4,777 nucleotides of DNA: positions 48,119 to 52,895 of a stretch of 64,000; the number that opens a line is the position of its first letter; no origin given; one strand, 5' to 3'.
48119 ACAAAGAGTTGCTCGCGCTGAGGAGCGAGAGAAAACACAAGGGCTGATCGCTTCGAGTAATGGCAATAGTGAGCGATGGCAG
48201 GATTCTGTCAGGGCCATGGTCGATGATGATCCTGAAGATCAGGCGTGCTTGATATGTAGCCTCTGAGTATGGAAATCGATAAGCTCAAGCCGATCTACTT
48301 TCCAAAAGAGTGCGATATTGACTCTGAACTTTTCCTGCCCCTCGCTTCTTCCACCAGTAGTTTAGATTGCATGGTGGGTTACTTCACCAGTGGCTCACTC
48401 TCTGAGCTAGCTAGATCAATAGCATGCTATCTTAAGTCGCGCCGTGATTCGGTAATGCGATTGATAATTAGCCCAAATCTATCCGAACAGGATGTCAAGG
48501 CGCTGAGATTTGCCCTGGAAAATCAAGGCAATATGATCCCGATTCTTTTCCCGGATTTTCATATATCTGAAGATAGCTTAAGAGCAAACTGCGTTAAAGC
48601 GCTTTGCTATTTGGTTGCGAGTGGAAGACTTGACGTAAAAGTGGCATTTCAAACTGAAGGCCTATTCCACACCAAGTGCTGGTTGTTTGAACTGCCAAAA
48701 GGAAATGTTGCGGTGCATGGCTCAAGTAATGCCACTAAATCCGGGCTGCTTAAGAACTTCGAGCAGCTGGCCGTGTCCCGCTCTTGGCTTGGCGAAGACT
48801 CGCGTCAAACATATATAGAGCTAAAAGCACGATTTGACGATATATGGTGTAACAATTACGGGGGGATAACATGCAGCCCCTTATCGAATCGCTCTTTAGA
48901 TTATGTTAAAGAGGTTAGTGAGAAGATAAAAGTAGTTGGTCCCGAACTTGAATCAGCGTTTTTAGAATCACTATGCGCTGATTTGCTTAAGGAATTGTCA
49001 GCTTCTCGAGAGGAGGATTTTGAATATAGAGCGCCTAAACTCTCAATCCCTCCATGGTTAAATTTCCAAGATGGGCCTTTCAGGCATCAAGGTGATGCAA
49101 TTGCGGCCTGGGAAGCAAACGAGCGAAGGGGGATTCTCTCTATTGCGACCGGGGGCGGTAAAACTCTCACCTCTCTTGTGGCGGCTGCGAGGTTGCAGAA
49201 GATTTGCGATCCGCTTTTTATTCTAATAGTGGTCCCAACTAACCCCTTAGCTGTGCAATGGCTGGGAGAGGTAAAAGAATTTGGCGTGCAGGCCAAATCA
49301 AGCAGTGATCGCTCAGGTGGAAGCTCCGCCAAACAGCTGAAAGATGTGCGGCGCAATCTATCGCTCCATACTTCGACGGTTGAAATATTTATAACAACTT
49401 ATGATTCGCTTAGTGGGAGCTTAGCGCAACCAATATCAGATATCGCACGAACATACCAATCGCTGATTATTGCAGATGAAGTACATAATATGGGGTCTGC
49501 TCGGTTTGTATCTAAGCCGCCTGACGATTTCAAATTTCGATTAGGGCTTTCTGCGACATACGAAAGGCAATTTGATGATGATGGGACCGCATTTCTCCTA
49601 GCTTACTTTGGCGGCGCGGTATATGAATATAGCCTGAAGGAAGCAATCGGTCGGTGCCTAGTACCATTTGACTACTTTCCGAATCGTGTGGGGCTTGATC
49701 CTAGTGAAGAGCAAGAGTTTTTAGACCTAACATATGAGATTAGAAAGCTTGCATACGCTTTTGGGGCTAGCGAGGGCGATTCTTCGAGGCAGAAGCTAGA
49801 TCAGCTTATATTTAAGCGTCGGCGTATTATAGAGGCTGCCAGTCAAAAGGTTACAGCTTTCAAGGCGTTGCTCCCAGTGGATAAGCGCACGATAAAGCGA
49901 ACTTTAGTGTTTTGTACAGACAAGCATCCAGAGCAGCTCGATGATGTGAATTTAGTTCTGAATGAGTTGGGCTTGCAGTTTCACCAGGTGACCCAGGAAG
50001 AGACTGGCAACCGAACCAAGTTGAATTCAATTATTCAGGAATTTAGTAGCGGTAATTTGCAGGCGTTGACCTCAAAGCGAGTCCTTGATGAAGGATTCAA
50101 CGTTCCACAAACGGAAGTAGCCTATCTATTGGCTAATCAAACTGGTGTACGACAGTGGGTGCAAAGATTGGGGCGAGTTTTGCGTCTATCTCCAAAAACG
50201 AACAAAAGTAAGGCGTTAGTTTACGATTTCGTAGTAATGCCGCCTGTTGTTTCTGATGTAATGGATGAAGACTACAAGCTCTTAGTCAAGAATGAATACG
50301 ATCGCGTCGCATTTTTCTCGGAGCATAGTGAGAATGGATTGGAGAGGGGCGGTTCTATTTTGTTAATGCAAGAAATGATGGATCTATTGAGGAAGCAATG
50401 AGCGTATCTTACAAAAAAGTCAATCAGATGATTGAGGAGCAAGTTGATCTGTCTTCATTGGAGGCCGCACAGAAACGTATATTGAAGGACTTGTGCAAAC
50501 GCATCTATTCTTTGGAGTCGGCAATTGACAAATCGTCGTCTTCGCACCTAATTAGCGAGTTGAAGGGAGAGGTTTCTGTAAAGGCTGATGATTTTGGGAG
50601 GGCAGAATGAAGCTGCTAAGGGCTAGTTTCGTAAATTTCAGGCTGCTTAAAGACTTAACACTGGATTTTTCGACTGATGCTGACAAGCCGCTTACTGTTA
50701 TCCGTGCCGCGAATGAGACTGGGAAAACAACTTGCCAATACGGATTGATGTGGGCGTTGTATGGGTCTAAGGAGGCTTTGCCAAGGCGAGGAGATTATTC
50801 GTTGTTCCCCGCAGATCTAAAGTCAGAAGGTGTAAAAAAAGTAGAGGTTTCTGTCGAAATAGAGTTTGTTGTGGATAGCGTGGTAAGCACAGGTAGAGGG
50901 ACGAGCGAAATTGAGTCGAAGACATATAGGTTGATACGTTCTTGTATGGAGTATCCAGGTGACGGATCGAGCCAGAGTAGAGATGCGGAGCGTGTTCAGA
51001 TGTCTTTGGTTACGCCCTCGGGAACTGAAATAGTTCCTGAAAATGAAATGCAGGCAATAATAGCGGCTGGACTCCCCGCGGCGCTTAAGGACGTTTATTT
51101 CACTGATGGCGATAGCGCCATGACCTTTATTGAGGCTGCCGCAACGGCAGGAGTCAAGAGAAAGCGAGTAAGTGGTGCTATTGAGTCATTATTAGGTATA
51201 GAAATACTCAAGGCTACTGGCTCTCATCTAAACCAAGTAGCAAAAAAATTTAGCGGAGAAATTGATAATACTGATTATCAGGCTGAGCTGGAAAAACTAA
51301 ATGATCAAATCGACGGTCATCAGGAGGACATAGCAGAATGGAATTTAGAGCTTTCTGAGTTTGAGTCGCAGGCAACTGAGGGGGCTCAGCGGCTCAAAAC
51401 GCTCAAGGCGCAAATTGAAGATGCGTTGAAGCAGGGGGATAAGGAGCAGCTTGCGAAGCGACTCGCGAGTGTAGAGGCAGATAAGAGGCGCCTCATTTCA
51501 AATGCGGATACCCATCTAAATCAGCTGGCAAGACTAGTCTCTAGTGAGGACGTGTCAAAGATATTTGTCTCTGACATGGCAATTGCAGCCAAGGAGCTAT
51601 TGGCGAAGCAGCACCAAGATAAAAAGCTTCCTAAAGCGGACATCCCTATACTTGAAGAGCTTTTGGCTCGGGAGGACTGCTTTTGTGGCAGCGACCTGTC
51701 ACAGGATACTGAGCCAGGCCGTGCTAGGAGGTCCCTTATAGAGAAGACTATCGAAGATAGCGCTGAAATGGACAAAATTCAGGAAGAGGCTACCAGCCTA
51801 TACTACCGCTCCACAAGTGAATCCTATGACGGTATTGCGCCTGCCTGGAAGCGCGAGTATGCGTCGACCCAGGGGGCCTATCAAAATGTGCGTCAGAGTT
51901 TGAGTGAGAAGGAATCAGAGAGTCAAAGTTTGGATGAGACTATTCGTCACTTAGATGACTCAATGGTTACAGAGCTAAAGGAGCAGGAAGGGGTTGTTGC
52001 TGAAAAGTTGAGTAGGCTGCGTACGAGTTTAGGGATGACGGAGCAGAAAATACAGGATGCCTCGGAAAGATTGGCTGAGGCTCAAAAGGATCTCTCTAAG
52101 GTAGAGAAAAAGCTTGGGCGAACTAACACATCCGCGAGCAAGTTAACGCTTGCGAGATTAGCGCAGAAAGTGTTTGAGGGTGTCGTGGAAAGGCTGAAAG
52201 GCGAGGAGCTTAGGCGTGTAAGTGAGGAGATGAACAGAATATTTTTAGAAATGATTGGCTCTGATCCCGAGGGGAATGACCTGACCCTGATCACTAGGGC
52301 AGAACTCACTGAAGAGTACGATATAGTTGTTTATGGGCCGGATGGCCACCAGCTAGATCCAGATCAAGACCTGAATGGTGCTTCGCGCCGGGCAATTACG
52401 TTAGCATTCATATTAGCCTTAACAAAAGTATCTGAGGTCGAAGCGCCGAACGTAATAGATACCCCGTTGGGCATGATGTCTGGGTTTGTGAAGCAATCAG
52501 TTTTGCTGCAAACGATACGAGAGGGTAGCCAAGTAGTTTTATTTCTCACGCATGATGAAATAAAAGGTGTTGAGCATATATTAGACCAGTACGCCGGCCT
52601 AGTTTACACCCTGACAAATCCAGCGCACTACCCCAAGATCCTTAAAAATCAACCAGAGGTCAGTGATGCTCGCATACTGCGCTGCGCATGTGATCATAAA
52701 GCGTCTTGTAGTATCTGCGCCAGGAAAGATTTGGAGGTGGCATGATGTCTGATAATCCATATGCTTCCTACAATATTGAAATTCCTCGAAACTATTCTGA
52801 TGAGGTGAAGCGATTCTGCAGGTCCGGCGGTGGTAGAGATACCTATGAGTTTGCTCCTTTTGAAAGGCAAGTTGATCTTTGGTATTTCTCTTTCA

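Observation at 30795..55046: Composite ~24-kb island at tRNA-Phe with two recombinases and modular cargo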

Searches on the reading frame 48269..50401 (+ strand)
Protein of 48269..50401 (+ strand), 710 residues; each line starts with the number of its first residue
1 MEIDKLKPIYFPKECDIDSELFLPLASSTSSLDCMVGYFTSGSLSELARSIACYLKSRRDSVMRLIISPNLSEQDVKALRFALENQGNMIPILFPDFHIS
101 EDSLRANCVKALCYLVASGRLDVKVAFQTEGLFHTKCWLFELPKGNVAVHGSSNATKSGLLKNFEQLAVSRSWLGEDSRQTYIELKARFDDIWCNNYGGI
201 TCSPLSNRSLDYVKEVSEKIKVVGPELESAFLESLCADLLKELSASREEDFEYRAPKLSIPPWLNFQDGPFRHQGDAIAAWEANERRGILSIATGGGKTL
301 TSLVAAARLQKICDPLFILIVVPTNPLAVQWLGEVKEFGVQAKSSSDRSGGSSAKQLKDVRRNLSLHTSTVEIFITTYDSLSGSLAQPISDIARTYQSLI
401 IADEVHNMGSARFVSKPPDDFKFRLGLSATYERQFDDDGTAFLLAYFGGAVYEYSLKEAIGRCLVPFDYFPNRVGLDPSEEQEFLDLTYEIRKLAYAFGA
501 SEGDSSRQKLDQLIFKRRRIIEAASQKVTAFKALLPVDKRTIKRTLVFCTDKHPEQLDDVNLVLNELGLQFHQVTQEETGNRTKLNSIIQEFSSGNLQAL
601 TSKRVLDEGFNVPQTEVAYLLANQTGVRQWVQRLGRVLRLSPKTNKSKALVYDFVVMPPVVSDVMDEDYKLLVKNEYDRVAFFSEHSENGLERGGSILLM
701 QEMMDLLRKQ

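Call 8: search_protein_families(library=pfam, proteins=[window:48269-50401:+])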
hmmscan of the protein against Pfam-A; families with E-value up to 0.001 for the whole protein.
window:48269-50401:+ (710 aa): 7 families
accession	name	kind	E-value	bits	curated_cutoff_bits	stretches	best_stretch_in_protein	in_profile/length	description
PF04851.21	ResIII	-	3.2e-21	76.4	22.5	1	271-433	5-164/164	Type III restriction enzyme, res subunit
PF00270.35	DEAD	-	3.7e-14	53.2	26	1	272-433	2-162/167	DEAD/DEAH box helicase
PF00271.37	Helicase_C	-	2.1e-08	34.8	23.5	1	527-640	2-109/110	Helicase conserved C-terminal domain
PF13091.12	PLDc_2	-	1.6e-07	31.7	27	1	66-193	14-132/132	PLD-like domain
PF00176.29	SNF2-rel_dom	-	4.3e-06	26.5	24.9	1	282-411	13-140/290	SNF2-related domain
PF18766.7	SWI2_SNF2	-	2.5e-05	24.5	26.7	1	283-460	16-180/221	SWI2/SNF2 ATPase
PF16203.11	ERCC3_RAD25_C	-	0.00026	20.8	27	1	583-655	92-168/248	ERCC3/RAD25/XPB C-terminal helicase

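Call 9: search_protein_families(library=padloc, proteins=[window:48269-50401:+])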
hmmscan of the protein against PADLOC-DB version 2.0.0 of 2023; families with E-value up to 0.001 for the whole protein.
window:48269-50401:+ (710 aa): 10 families
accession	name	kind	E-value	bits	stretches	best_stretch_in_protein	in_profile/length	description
PDLC02707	PbeA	-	1.9e-174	579.9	1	6-691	7-666/672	PbeA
PDLC02704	PbeA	-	3.8e-148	492.9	1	6-690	6-678/682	PbeA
PDLC02706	PbeA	-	5.4e-99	330.7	1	27-690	20-708/722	PbeA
PDLC02703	PbeA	-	1.9e-67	226.3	1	12-657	12-616/626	PbeA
PDLC02705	PbeA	-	4.3e-43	145.4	2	270-662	250-640/691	PbeA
PDLC03049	REase_I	-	5.1e-09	32.7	1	278-655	180-539/807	Type I restriction enzyme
PDLC03597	REase_MTase_IIG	-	1.7e-07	27.1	0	591-671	546-620/1646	Type IIG restriction enzyme-methyltransferase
PDLC03659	mREase_IV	-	7.8e-07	25.3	1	387-678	326-588/945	Type IV methyl-directed restriction enzyme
PDLC03658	mREase_IV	-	6.7e-05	18.8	0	544-655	453-558/953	Type IV methyl-directed restriction enzyme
PDLC04986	PDC-S28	-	0.00012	18.5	1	271-346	36-112/831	-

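Call 10: search_protein_families(library=ncbifam, proteins=[window:48269-50401:+])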
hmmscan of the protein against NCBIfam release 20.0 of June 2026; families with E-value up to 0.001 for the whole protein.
window:48269-50401:+ (710 aa): 10 families
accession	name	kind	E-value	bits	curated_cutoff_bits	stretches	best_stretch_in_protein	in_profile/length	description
TIGR04095.1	dnd_restrict_1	equivalog_domain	8.1e-98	328.3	600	1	260-704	3-449/451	DNA phosphorothioation system restriction enzyme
NF046051.1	restrict_EcoAI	equivalog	2.2e-17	62.8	550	1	278-656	170-530/768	EcoAI/FtnUII family type I restriction enzme subunit R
NF045503.1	repair_heli_XPB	equivalog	3.2e-12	45.8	610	2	517-661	395-527/548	DNA repair helicase XPB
TIGR00348.1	hsdR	subfamily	1.1e-07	30.8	284.55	1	280-478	262-456/674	HsdR family type I site-specific deoxyribonuclease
TIGR00603.1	rad25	subfamily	2.1e-07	29.6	328.7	0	285-434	275-416/734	DNA repair helicase rad25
TIGR04121.1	DEXH_lig_assoc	equivalog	3.2e-07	28.5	850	1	270-409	14-153/804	ligase-associated DNA damage response DEXH box helicase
NF041063.1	DpdF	equivalog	2.2e-06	26.5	550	1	289-406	162-280/813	protein DpdF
NF010337.0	PRK13766.1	equivalog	4.1e-06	25.2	610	0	282-339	27-83/781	Hef nuclease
NF008521.0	PRK11448.1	equivalog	5.8e-06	24.6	729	0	447-664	602-824/1123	type I restriction-modification system endonuclease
NF053632.1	heli_RadD_YejH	equivalog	2.2e-05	22.9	720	1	485-655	203-355/573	DNA repair helicase RadD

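Call 84: search_dna_similar(query=window:48269-50401:+, collection=plasmids, mode=protein, max_rows=15, max_evalue=1e-30)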
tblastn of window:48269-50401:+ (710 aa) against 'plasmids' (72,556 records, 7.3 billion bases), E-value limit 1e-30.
Records with a match: 24; places in all: 25; records where one place covers at least 80% of the query: 15.
Best place of each record, by identity: <60% 24.
By first word of the organism name: Lactiplantibacillus 9; Sphingomonadaceae 1; Pontibrevibacter 1; Arthrobacter 1; Ruegeria 1; Halococcus 1; Leuconostoc 1; Rhizobium 1; Pseudanabaena 1; Halobaculum 1; and 6 more.
By predicted mobility (MOB-suite, as given by PLSDB): non-mobilizable 11; mobilizable 7; conjugative 6.
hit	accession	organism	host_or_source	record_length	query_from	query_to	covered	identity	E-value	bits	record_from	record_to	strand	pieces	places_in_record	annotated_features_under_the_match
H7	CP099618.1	Sphingomonadaceae bacterium OTU29MARTA1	Arabidopsis thaliana,pure culture,leaf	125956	63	707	91%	37.8%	2e-118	399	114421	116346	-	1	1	DEAD/DEAH box helicase family protein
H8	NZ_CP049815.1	Pontibrevibacter nitratireducens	-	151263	1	707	100%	30.6%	8e-66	244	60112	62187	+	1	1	DNA phosphorothioation system restriction enzyme | sigma factor-like helix-turn-helix DNA-binding protein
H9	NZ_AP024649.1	Arthrobacter sp. StoSoilB13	-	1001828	5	689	92%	31.8%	2e-71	297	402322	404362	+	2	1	none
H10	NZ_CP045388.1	Ruegeria sp. THAF33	pure culture,Surface of a polyethylene ...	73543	1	654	92%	31.5%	4e-67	248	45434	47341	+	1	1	DNA phosphorothioation system restriction enzyme | sigma factor-like helix-turn-helix DNA-binding protein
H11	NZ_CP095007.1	Halococcus dombrowskii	Direct from delivered sample,Rock salt ...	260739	19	697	96%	30.3%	2e-68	252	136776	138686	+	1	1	DEAD/DEAH box helicase family protein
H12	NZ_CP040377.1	Lactiplantibacillus plantarum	cell culture,Angelica gigas Nakai root ...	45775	6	692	97%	29.7%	6e-53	206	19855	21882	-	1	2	DEAD/DEAH box helicase family protein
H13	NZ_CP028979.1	Lactiplantibacillus plantarum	liquid feed,pig feed from feed plant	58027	6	692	97%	29.7%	1e-52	204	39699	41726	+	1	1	DEAD/DEAH box helicase family protein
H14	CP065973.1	Leuconostoc pseudomesenteroides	-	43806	6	684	96%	29.7%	2e-61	231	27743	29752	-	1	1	DEAD/DEAH box helicase family protein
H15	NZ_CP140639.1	Rhizobium indigoferae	Indigofera amblyantha,Pure culture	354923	6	689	96%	29.2%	3e-60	228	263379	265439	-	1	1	DEAD/DEAH box helicase family protein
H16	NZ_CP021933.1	Lactiplantibacillus plantarum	cell culture,honey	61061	6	654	91%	30.3%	3e-53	207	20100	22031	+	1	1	DEAD/DEAH box helicase family protein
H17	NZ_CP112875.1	Pseudanabaena galeata CCNP1313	-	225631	68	706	90%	30.3%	4e-60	227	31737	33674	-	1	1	DNA phosphorothioation system restriction enzyme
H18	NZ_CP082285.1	Halobaculum rubrum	sediment sample,sediment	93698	48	697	92%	27.6%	4e-51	200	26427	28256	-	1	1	DEAD/DEAH box helicase family protein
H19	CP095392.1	Natribaculum breve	cell culture,saline soil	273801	61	654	84%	30.1%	7e-51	199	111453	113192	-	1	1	record has no annotation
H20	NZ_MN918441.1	Haloprofundus sp. MHR1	-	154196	66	654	83%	30.0%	3e-62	233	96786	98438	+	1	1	DEAD/DEAH box helicase family protein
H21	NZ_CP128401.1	Candidatus Chlorohelix allophototropha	Single colony of Candidatus Chlorohelix ...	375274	103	653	78%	29.6%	1e-54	211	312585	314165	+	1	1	DEAD/DEAH box helicase family protein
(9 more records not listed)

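Call 85: get_annotated_region(hit=H7, flank=9000)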
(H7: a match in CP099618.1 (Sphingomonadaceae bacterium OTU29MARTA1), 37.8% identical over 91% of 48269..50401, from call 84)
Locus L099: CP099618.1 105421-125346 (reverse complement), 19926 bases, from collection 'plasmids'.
description: Sphingomonadaceae bacterium OTU29MARTA1 plasmid unnamed1, complete sequence
organism: Sphingomonadaceae bacterium OTU29MARTA1 (NCBI taxid 2952888)
taxonomy: Bacteria; Pseudomonadota; Alphaproteobacteria; Sphingomonadales; Sphingomonadaceae; ; Sphingomonadaceae bacterium OTU29MARTA1
host: -; source: Arabidopsis thaliana,pure culture,leaf; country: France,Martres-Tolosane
typing (MOB-suite, as given by PLSDB): non-mobilizable; mating-pair formation MPF_T
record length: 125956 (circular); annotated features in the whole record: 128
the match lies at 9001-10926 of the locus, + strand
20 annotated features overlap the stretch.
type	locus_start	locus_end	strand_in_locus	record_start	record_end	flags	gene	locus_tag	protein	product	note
CDS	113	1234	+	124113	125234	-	-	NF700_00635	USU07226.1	site-specific integrase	-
CDS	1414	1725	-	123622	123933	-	-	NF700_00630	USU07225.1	GIY-YIG nuclease family protein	-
CDS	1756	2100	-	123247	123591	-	-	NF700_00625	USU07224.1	helix-turn-helix domain-containing protein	-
CDS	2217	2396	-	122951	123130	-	-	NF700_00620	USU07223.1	toprim domain-containing protein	-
CDS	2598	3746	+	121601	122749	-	-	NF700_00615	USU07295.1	cysteine desulfurase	-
CDS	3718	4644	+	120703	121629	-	-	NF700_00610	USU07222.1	DUF4007 family protein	-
CDS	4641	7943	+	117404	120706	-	-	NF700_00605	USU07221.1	hypothetical protein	-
CDS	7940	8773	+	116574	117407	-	-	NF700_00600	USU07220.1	phosphoadenosine phosphosulfate reductase family protein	-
CDS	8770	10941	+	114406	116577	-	-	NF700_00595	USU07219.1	DEAD/DEAH box helicase family protein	-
CDS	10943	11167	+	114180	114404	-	-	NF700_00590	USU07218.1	hypothetical protein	-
CDS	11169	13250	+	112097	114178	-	-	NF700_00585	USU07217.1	AAA family ATPase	-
CDS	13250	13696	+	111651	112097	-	-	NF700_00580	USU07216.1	hypothetical protein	-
CDS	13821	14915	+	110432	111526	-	-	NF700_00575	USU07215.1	ATP-binding protein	-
CDS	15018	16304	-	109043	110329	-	-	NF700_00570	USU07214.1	type II toxin-antitoxin system HipA family toxin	-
CDS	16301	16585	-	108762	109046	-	-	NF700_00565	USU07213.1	helix-turn-helix domain-containing protein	-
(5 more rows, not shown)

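Call 101: search_dna_similar(query=window:48269-50401:+, collection=plasmids, mode=protein, max_rows=30, max_evalue=1e-30)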
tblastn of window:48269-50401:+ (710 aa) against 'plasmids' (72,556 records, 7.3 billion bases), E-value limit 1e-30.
Records with a match: 24; places in all: 25; records where one place covers at least 80% of the query: 15.
Best place of each record, by identity: <60% 24.
By first word of the organism name: Lactiplantibacillus 9; Sphingomonadaceae 1; Pontibrevibacter 1; Arthrobacter 1; Ruegeria 1; Halococcus 1; Leuconostoc 1; Rhizobium 1; Pseudanabaena 1; Halobaculum 1; and 6 more.
By predicted mobility (MOB-suite, as given by PLSDB): non-mobilizable 11; mobilizable 7; conjugative 6.
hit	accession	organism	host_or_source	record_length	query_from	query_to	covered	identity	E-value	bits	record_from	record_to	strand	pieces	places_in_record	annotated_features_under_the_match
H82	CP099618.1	Sphingomonadaceae bacterium OTU29MARTA1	Arabidopsis thaliana,pure culture,leaf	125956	63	707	91%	37.8%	2e-118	399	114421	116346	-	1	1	DEAD/DEAH box helicase family protein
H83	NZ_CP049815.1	Pontibrevibacter nitratireducens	-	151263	1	707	100%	30.6%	8e-66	244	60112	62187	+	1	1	DNA phosphorothioation system restriction enzyme | sigma factor-like helix-turn-helix DNA-binding protein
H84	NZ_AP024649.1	Arthrobacter sp. StoSoilB13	-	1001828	5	689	92%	31.8%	2e-71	297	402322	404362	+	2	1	none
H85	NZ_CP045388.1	Ruegeria sp. THAF33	pure culture,Surface of a polyethylene ...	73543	1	654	92%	31.5%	4e-67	248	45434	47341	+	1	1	DNA phosphorothioation system restriction enzyme | sigma factor-like helix-turn-helix DNA-binding protein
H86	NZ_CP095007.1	Halococcus dombrowskii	Direct from delivered sample,Rock salt ...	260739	19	697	96%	30.3%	2e-68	252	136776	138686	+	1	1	DEAD/DEAH box helicase family protein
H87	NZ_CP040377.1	Lactiplantibacillus plantarum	cell culture,Angelica gigas Nakai root ...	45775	6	692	97%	29.7%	6e-53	206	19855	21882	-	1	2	DEAD/DEAH box helicase family protein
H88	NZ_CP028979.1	Lactiplantibacillus plantarum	liquid feed,pig feed from feed plant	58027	6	692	97%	29.7%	1e-52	204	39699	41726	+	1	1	DEAD/DEAH box helicase family protein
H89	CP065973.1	Leuconostoc pseudomesenteroides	-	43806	6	684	96%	29.7%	2e-61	231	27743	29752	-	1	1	DEAD/DEAH box helicase family protein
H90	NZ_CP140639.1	Rhizobium indigoferae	Indigofera amblyantha,Pure culture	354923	6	689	96%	29.2%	3e-60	228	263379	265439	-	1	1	DEAD/DEAH box helicase family protein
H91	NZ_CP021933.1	Lactiplantibacillus plantarum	cell culture,honey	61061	6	654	91%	30.3%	3e-53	207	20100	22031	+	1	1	DEAD/DEAH box helicase family protein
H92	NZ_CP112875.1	Pseudanabaena galeata CCNP1313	-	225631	68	706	90%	30.3%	4e-60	227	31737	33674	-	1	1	DNA phosphorothioation system restriction enzyme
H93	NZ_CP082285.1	Halobaculum rubrum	sediment sample,sediment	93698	48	697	92%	27.6%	4e-51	200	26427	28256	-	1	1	DEAD/DEAH box helicase family protein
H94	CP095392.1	Natribaculum breve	cell culture,saline soil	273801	61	654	84%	30.1%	7e-51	199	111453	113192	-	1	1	record has no annotation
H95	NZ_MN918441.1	Haloprofundus sp. MHR1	-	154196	66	654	83%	30.0%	3e-62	233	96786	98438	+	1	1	DEAD/DEAH box helicase family protein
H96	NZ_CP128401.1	Candidatus Chlorohelix allophototropha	Single colony of Candidatus Chlorohelix ...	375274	103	653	78%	29.6%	1e-54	211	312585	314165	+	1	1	DEAD/DEAH box helicase family protein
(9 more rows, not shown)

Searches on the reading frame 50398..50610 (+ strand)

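Call 8: search_protein_families(library=pfam, proteins=[window:50398-50610:+])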
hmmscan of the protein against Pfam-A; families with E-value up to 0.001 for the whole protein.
window:50398-50610:+ (70 aa): 0 families

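Call 9: search_protein_families(library=padloc, proteins=[window:50398-50610:+])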
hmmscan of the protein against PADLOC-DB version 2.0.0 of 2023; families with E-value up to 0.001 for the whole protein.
window:50398-50610:+ (70 aa): 0 families

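Call 10: search_protein_families(library=ncbifam, proteins=[window:50398-50610:+])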
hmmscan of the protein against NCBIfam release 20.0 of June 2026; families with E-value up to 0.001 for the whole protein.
window:50398-50610:+ (70 aa): 0 families

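Call 76: search_protein_families(library=pfam, proteins=[window:50398-50610:+], max_evalue=1)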
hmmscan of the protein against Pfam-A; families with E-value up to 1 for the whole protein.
window:50398-50610:+ (70 aa): 2 families
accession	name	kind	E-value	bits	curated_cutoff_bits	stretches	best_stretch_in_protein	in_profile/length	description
PF12329.13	TMF_DNA_bd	-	0.062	13.7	35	1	7-48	13-54/74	TATA element modulatory factor 1 DNA binding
PF21864.1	MORF_dom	-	0.1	12.9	27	1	18-65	33-79/93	Multiple organellar RNA editing factor 1, MORF domain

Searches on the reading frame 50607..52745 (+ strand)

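Call 8: search_protein_families(library=pfam, proteins=[window:50607-52745:+])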
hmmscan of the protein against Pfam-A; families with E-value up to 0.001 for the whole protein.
window:50607-52745:+ (712 aa): 1 family
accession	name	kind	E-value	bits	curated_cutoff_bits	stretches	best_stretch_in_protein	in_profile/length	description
PF13476.12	AAA_23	-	7e-11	43.6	27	1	10-276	6-199/201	AAA domain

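Call 9: search_protein_families(library=padloc, proteins=[window:50607-52745:+])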
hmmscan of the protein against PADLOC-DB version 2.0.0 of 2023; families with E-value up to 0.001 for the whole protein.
window:50607-52745:+ (712 aa): 45 families (the best 25 are shown)
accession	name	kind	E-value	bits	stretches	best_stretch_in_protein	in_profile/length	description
PDLC02730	PbeC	-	6.9e-50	168.5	1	1-656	1-638/651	PbeC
PDLC02723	PbeC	-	6e-40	135.3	1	7-644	7-616/618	PbeC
PDLC02714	PbeC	-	2e-39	133.9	1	1-602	1-567/651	PbeC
PDLC02741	PbeC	-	1.7e-38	130.6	1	7-551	7-520/644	PbeC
PDLC02753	PbeC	-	1.7e-37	127.1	1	1-548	1-521/648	PbeC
PDLC02722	PbeC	-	6.2e-37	125.5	1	1-669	1-633/643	PbeC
PDLC02709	PbeC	-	1.3e-35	121.2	1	1-654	1-619/661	PbeC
PDLC02740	PbeC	-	1.5e-34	117.9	1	18-668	19-638/648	PbeC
PDLC02668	DndD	-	1.7e-33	114.5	1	14-654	17-626/659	DndD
PDLC02729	PbeC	-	7.8e-33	111.8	1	1-654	1-637/668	PbeC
PDLC02731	PbeC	-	1.3e-30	104.9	1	20-656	23-627/645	PbeC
PDLC02750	PbeC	-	1.3e-29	101.3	1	1-611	1-559/629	PbeC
PDLC02663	DndD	-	2.5e-29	100.6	1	18-654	19-639/675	DndD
PDLC02726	PbeC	-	4.4e-29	99.4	1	3-662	3-614/637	PbeC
PDLC02732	PbeC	-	2.2e-28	97.3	1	1-651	1-622/625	PbeC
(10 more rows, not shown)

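Call 10: search_protein_families(library=ncbifam, proteins=[window:50607-52745:+])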
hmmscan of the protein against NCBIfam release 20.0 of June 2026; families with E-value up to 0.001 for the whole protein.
window:50607-52745:+ (712 aa): 6 families
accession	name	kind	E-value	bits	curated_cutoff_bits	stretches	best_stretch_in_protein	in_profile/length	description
TIGR03185.1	DNA_S_dndD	equivalog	7.9e-31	107.2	245.85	1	18-656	19-620/650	DNA sulfur modification protein DndD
NF045487.1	ASRP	equivalog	1.7e-11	43.5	300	1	208-611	172-554/593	archaea-specific SMC-related protein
NF002572.0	PRK02224.1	equivalog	2.5e-06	26.1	1087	0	564-594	758-787/888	DNA double-strand break repair ATPase Rad50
TIGR04523.1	Mplasa_alph_rch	subfamily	2.6e-06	25.6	270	0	413-513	472-573/745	helix-rich protein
NF033885.1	conj_TraP_IncI1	equivalog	9.5e-05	22.2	135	0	424-511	58-145/217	conjugal transfer protein TraP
TIGR02169.1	SMC_prok_A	equivalog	0.00073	17.3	729.4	0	223-527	235-525/1165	chromosome segregation protein SMC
